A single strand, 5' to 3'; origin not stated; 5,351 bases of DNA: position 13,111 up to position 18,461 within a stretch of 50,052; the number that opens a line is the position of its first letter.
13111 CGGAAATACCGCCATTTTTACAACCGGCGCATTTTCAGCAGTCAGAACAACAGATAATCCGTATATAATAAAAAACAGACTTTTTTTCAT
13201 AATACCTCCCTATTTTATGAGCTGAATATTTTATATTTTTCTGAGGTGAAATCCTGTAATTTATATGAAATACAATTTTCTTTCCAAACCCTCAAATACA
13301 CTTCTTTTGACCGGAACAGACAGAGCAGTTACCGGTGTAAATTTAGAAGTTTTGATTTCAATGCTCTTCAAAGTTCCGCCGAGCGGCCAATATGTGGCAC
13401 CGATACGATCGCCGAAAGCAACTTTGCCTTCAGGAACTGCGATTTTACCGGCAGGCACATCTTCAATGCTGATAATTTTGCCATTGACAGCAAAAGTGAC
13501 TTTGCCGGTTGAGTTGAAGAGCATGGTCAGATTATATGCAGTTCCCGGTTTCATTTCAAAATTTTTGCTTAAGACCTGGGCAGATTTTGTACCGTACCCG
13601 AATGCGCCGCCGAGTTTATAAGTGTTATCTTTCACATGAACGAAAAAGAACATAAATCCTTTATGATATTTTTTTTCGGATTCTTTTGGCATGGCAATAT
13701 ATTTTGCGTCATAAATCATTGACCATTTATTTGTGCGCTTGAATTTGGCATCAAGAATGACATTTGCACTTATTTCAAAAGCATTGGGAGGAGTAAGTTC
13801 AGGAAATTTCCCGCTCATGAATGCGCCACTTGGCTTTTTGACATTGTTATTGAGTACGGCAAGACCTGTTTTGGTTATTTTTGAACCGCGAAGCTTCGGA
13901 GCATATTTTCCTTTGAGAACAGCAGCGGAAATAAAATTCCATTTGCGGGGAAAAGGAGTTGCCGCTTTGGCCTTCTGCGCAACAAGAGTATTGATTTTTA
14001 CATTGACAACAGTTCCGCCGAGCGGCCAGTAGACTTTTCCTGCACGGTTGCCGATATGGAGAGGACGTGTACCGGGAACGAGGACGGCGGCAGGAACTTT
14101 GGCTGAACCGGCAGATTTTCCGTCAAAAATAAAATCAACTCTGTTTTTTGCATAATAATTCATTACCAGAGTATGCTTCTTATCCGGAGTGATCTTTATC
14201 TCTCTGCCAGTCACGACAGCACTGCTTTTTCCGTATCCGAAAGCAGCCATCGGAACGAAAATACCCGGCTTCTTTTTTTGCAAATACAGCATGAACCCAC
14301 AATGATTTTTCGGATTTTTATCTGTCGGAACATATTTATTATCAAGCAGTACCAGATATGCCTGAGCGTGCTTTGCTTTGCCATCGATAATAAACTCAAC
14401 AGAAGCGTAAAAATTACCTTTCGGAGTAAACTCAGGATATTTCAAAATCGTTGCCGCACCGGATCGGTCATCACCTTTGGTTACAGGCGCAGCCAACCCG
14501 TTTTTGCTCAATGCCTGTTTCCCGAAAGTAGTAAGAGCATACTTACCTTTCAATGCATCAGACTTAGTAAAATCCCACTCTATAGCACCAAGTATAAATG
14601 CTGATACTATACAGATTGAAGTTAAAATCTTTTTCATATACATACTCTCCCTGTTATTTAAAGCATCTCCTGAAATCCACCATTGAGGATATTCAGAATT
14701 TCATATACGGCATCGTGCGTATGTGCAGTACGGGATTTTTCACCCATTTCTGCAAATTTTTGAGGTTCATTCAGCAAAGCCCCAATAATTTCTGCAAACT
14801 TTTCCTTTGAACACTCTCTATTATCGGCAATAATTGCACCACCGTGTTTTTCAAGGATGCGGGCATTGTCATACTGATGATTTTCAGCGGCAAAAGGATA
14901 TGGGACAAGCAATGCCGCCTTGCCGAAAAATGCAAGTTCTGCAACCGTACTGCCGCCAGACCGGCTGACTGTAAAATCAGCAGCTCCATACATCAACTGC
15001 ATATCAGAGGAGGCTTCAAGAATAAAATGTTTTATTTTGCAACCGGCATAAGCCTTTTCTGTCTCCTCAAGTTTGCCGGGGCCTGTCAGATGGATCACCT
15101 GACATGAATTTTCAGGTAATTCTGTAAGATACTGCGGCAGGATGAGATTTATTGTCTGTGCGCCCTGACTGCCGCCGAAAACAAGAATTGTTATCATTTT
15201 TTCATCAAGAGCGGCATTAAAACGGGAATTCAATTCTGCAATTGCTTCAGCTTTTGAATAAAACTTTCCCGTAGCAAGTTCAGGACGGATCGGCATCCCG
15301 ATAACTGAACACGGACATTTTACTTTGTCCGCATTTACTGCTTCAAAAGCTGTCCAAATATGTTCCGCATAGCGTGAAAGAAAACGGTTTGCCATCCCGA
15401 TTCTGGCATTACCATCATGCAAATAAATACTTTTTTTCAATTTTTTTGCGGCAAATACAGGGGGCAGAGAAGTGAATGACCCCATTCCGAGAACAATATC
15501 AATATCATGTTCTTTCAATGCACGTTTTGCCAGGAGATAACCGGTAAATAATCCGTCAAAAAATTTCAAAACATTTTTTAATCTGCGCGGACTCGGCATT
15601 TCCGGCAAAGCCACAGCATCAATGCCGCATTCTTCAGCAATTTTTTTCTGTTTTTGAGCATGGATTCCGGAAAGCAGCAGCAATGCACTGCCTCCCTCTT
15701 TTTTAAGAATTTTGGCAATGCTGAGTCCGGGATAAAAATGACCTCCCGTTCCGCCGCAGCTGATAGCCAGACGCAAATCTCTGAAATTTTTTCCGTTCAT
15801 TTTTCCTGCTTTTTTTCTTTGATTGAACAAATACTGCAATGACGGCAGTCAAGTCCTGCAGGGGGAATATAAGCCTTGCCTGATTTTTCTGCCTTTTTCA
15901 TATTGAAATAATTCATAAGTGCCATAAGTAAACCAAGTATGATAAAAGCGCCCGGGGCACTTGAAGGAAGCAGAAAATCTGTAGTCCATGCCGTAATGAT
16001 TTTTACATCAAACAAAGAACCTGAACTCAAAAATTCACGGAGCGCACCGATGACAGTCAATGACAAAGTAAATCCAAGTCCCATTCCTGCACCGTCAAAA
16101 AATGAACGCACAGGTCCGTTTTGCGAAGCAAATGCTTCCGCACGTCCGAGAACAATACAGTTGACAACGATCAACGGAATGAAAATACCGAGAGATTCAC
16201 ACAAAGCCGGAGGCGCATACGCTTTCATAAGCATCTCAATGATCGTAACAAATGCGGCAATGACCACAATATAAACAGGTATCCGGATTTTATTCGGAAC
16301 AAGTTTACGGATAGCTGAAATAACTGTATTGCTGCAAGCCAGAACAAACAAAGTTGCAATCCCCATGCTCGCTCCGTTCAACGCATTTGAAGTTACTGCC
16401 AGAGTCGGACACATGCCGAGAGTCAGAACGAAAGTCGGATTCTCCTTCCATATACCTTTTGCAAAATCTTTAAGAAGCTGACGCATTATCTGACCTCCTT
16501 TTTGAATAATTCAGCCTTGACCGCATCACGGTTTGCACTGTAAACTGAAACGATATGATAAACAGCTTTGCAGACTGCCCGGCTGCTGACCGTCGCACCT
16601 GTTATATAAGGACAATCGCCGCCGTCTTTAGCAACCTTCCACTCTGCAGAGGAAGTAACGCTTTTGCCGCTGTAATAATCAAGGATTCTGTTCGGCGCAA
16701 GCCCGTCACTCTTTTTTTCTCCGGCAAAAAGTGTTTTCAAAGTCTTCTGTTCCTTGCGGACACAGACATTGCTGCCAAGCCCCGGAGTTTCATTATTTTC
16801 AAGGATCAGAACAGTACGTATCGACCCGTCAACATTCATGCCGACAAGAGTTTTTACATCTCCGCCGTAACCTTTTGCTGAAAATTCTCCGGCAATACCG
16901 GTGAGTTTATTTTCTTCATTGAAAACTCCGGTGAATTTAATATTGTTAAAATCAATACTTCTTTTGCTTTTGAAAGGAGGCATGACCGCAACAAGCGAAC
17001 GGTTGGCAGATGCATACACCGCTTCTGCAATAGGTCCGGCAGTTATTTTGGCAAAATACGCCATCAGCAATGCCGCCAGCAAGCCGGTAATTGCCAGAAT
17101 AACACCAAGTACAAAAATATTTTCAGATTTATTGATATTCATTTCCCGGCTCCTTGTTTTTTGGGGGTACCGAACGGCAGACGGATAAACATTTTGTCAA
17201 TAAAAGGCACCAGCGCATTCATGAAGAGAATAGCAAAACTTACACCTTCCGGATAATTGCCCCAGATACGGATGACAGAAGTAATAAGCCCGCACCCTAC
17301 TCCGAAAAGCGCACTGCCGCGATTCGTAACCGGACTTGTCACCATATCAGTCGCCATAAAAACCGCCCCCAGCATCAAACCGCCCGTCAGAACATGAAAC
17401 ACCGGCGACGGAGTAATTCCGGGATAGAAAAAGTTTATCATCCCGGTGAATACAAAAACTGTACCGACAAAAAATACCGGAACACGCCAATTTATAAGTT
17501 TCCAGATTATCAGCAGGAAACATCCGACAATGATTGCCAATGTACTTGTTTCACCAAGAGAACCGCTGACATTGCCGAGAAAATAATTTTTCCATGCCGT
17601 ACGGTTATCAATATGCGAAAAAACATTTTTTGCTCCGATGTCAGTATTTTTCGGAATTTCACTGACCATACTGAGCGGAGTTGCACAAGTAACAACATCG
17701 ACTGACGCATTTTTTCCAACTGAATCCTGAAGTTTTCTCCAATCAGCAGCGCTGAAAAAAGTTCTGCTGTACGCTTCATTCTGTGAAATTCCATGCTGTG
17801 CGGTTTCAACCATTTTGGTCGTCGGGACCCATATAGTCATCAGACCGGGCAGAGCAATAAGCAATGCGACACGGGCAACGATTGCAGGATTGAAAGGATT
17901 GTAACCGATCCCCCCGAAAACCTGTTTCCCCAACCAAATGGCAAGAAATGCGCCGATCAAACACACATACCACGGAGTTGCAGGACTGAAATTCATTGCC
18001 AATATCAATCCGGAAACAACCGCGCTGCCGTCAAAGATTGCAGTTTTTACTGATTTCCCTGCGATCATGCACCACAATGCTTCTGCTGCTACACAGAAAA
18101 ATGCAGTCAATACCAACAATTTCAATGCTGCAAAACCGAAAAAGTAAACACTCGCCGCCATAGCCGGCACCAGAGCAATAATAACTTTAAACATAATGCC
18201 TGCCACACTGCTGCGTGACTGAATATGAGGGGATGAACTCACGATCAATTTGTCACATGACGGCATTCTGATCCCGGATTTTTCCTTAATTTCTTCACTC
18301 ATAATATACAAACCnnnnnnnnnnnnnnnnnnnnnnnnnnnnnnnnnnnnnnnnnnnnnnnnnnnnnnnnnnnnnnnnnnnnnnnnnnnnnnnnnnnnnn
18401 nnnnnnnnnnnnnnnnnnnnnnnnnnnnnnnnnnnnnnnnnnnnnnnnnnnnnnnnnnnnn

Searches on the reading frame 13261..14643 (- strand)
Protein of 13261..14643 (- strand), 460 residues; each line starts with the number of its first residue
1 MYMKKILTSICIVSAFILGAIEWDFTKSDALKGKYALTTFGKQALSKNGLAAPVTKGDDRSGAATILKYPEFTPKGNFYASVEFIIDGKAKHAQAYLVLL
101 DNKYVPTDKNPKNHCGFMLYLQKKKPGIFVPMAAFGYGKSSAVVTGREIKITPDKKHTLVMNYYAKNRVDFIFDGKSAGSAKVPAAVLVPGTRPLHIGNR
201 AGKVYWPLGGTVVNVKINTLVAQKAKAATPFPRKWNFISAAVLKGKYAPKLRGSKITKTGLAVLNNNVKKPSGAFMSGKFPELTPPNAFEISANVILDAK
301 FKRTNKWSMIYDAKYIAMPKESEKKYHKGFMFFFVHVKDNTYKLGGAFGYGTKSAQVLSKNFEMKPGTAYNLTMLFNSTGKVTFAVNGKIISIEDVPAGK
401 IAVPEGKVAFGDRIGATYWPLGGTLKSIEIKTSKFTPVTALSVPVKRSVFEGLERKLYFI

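Call 13: search_protein_families(library=pfam, proteins=[window:13261-14643:-], max_evalue=0.00001)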
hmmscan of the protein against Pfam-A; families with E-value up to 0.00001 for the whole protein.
window:13261-14643:- (460 aa): 1 family
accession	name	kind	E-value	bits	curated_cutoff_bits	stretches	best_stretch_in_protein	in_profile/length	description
PF13385.13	Laminin_G_3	-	1.9e-07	31.8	27.6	0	116-206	45-131/151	Concanavalin A-like lectin/glucanases superfamily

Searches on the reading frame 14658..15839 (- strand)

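Call 13: search_protein_families(library=pfam, proteins=[window:14658-15839:-], max_evalue=0.00001)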
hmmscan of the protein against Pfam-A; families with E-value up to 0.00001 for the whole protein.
window:14658-15839:- (393 aa): 2 families
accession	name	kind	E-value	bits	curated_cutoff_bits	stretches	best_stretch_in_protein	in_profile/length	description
PF04101.22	Glyco_tran_28_C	-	1.1e-35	123.5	22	1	217-377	1-162/166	Glycosyltransferase family 28 C-terminal domain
PF03033.26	Glyco_transf_28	-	4.8e-22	79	26.2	1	25-161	2-137/139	Glycosyltransferase family 28 N-terminal domain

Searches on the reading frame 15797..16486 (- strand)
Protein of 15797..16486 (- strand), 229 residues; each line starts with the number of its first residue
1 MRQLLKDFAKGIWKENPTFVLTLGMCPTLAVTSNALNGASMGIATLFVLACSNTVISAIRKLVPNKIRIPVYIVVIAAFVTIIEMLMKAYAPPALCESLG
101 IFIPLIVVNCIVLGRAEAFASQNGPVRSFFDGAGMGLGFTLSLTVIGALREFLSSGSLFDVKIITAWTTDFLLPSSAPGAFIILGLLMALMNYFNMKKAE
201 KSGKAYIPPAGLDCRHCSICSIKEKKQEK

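Call 13: search_protein_families(library=pfam, proteins=[window:15797-16486:-], max_evalue=0.00001)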
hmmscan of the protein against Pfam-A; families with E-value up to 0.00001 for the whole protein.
window:15797-16486:- (229 aa): 1 family
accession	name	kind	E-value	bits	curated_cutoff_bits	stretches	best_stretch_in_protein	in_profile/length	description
PF02508.19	Rnf-Nqr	-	1.4e-66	224.3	23.8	1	5-188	2-174/174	Rnf-Nqr subunit, membrane protein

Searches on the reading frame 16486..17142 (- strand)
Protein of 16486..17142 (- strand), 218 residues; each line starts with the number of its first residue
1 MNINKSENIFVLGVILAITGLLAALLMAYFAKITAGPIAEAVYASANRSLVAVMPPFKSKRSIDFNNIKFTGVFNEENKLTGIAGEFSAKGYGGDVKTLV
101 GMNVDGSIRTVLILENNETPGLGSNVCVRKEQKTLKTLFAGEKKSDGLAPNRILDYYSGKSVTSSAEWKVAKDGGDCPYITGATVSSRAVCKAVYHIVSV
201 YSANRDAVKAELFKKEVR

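Call 13: search_protein_families(library=pfam, proteins=[window:16486-17142:-], max_evalue=0.00001)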
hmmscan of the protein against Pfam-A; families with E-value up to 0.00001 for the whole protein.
window:16486-17142:- (218 aa): 1 family
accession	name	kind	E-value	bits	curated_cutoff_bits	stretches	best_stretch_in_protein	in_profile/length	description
PF04205.19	FMN_bind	-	6.2e-15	56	22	1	91-195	1-73/77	FMN-binding domain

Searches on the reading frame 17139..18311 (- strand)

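Call 13: search_protein_families(library=pfam, proteins=[window:17139-18311:-], max_evalue=0.00001)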
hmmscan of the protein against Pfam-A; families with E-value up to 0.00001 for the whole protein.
window:17139-18311:- (390 aa): 1 family
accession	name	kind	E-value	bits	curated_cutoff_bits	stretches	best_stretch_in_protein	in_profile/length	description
PF03116.20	NQR2_RnfD_RnfE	-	4.8e-106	354.9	27.7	1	24-381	2-296/296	NQR2, RnfD, RnfE family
